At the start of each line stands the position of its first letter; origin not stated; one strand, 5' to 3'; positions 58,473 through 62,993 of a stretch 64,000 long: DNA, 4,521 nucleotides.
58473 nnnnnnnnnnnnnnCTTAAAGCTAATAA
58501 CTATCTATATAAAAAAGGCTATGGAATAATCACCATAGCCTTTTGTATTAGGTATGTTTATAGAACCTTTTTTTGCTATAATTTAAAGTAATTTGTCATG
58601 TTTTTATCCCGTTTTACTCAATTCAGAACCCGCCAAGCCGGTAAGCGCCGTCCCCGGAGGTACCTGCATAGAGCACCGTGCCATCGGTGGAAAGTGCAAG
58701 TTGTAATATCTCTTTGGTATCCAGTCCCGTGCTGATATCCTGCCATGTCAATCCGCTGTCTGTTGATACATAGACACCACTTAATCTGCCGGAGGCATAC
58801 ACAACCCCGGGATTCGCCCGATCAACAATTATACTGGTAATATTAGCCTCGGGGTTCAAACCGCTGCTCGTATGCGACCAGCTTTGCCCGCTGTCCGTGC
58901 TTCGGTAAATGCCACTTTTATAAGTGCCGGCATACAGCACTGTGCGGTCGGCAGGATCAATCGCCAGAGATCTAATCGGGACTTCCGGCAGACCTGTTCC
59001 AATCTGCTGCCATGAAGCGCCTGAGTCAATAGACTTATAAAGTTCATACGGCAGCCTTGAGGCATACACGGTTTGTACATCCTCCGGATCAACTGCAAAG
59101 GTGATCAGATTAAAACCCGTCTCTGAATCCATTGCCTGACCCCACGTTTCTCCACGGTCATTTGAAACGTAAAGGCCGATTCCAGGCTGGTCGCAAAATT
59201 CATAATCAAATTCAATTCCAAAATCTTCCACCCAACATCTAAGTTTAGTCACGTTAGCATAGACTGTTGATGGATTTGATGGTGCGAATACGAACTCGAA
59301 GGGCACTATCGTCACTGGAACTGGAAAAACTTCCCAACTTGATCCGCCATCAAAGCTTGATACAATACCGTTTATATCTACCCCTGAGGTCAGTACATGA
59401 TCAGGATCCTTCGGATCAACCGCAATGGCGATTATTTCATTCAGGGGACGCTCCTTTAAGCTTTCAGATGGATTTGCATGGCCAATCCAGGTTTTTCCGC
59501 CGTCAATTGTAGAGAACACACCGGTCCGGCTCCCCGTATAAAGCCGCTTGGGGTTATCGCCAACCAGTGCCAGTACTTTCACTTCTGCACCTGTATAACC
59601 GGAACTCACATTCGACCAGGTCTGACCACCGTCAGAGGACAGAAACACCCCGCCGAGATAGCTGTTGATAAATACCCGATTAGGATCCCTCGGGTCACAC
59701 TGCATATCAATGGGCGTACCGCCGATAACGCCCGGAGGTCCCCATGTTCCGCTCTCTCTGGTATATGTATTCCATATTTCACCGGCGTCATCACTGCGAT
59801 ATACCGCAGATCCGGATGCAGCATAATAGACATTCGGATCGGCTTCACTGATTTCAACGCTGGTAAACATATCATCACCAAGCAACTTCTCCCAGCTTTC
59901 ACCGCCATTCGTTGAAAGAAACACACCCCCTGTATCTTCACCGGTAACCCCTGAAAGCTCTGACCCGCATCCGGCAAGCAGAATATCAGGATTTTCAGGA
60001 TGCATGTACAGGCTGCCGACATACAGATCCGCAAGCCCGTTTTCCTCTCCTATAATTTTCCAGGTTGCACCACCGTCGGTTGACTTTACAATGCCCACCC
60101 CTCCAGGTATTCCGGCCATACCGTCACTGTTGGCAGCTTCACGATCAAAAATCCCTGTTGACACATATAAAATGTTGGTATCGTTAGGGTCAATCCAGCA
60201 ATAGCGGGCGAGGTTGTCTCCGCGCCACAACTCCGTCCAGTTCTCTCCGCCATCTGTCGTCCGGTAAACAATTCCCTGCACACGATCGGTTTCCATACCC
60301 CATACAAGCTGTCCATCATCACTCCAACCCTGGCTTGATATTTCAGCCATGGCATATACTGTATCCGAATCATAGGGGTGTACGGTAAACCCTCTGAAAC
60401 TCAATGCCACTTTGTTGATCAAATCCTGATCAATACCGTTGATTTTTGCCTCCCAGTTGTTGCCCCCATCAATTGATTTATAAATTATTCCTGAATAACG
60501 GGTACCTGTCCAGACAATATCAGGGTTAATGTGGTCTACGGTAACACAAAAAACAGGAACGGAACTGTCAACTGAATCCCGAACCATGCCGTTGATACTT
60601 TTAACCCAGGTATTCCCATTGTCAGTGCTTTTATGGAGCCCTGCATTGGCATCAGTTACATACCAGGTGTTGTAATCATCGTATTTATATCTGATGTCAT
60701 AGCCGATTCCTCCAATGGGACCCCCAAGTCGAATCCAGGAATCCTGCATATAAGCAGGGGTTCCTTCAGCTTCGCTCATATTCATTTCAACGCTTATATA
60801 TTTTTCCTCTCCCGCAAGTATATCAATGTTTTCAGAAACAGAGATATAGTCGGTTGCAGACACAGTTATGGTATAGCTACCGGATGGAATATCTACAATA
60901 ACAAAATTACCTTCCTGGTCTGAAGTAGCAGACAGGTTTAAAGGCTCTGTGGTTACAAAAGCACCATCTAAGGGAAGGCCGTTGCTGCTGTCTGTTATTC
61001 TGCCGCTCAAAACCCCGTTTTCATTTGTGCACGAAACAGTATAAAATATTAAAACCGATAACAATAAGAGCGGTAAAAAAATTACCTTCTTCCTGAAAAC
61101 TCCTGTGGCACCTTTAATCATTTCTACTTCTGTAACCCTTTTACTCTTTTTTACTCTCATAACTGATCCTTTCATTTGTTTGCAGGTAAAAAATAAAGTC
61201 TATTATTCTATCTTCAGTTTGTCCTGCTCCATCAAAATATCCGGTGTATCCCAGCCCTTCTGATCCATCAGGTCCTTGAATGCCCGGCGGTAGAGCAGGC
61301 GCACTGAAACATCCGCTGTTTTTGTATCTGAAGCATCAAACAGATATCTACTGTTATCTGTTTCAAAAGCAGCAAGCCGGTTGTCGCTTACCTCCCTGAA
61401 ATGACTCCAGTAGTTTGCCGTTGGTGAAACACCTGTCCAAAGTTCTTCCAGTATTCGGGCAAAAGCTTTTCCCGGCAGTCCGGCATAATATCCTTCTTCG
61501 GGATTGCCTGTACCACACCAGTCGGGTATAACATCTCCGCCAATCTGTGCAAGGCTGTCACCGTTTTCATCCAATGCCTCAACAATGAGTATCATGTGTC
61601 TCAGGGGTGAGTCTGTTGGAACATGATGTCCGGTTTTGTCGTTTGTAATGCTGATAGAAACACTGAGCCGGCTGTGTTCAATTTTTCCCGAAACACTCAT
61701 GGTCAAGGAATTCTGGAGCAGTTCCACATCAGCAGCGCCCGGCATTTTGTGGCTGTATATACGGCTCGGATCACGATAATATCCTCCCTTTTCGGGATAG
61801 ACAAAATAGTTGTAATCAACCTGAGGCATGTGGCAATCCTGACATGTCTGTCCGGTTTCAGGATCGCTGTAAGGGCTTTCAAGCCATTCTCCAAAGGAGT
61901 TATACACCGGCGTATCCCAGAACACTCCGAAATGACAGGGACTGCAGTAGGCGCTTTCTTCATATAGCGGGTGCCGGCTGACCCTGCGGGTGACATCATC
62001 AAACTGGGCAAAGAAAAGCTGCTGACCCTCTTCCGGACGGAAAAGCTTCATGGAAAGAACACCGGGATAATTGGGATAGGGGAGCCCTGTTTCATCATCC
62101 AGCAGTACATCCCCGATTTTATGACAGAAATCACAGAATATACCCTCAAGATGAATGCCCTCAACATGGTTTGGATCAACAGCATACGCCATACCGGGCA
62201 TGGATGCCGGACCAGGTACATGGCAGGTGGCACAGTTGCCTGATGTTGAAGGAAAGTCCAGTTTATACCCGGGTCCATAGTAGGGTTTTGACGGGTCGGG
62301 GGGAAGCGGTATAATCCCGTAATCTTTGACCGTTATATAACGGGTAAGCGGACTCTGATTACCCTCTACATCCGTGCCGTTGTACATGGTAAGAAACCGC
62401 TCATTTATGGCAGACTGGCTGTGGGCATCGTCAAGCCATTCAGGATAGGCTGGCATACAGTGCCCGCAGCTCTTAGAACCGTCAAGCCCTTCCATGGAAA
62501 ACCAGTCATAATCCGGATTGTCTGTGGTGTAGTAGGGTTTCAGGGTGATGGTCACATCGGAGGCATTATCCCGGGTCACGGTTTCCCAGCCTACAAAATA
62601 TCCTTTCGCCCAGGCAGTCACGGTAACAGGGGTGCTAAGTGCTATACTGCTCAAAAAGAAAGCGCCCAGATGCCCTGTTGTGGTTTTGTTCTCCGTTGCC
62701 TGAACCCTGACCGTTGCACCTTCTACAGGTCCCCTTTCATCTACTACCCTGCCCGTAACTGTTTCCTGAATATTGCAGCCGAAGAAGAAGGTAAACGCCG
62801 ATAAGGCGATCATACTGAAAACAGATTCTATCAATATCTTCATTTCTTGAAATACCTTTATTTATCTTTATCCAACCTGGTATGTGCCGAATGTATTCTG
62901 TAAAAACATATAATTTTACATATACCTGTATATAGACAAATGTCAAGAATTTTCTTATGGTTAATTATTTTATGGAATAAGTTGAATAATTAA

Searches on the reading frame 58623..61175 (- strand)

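Call 30: search_protein_families(library=pfam, proteins=[window:58623-61175:-], max_evalue=0.0001)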
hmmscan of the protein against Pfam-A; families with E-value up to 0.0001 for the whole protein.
window:58623-61175:- (850 aa): 6 families
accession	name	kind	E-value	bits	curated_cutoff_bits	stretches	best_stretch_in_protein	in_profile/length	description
PF15902.12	Sortilin-Vps10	-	5.6e-37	128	33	3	756-821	3-67/446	Sortilin, neurotensin receptor 3,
PF02012.26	BNR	-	1.2e-13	49.2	27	0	511-521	1-11/12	BNR/Asp-box repeat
PF13620.12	CarboxypepD_reg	-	1.3e-13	51.5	32.3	1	56-131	2-81/82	Carboxypeptidase regulatory-like domain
PF13715.12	CarbopepD_reg_2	-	1.2e-12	48.1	32.2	1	56-134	1-79/88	CarboxypepD_reg-like domain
PF14870.12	PSII_BNR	-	7.3e-11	42.3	27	0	671-768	43-139/303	Photosynthesis system II assembly factor YCF48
PF13088.12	BNR_2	-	9.9e-05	22.3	31.4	0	363-482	85-202/277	BNR repeat-like domain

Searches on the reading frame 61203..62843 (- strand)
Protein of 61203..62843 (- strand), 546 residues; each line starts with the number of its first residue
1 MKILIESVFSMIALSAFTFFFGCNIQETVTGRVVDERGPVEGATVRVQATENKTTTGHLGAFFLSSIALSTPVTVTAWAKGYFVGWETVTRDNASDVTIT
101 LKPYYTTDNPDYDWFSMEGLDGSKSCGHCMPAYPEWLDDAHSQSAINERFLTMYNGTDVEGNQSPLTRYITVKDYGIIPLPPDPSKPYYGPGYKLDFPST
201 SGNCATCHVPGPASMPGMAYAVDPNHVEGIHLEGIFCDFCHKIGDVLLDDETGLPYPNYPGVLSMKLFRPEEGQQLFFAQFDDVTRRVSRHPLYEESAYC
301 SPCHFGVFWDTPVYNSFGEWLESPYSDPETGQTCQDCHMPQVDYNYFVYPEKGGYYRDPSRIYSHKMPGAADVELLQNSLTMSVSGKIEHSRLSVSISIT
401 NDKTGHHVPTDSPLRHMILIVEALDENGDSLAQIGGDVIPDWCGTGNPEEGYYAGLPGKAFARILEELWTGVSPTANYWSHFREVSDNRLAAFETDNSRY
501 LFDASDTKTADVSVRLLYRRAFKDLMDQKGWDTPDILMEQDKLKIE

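Call 30: search_protein_families(library=pfam, proteins=[window:61203-62843:-], max_evalue=0.0001)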
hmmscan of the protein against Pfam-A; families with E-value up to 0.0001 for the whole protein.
window:61203-62843:- (546 aa): 2 families
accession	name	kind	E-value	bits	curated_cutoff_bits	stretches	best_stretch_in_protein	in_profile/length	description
PF13620.12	CarboxypepD_reg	-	1.4e-08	35.4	32.3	1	28-102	1-82/82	Carboxypeptidase regulatory-like domain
PF13715.12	CarbopepD_reg_2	-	1.1e-05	25.8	32.2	1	29-102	1-77/88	CarboxypepD_reg-like domain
